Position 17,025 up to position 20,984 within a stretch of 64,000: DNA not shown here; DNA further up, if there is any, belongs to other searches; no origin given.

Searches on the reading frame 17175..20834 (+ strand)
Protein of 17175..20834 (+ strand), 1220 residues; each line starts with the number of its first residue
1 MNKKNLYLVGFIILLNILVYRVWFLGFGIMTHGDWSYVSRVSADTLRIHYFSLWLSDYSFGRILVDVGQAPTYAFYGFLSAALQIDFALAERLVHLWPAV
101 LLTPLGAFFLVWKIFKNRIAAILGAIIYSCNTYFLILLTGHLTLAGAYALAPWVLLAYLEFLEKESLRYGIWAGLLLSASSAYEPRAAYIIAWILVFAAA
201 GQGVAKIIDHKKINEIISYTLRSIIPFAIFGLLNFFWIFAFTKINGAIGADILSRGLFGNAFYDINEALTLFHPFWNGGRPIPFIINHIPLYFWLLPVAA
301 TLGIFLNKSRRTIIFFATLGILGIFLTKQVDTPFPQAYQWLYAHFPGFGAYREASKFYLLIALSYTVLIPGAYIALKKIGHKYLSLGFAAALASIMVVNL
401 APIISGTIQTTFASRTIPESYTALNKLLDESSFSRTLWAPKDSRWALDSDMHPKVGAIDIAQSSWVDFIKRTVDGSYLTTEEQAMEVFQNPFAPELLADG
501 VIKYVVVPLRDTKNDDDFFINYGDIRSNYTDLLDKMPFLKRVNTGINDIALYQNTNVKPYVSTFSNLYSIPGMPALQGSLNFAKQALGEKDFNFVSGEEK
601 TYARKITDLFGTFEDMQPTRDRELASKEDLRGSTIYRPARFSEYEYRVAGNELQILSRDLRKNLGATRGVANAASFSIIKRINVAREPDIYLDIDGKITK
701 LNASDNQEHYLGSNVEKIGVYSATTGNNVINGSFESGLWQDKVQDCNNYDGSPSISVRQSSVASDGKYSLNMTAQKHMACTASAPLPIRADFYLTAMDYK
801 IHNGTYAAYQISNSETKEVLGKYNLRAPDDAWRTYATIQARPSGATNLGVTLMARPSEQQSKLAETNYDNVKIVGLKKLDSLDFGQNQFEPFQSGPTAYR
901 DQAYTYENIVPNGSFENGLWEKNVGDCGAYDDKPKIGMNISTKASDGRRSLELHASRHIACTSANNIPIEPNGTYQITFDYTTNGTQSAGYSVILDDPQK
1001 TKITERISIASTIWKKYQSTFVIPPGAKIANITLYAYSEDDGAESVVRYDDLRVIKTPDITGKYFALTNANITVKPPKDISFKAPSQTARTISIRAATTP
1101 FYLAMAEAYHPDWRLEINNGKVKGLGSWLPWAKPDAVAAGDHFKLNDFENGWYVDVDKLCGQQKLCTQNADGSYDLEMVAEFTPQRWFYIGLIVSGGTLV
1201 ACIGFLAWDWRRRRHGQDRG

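Call 12: search_protein_families(library=pfam, proteins=[window:17175-20834:+], max_evalue=0.1)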
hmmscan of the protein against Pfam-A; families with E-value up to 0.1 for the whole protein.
window:17175-20834:+ (1220 aa): 1 family
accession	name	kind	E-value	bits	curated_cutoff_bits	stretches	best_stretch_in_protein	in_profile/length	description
PF02018.23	CBM_4_9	-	2.1e-08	35.1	25.9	1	908-1038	2-131/136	Carbohydrate binding domain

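Call 13: search_protein_families(library=phrogs, proteins=[window:17175-20834:+], max_evalue=0.1)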
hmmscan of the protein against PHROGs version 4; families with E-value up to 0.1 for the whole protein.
window:17175-20834:+ (1220 aa): 0 families
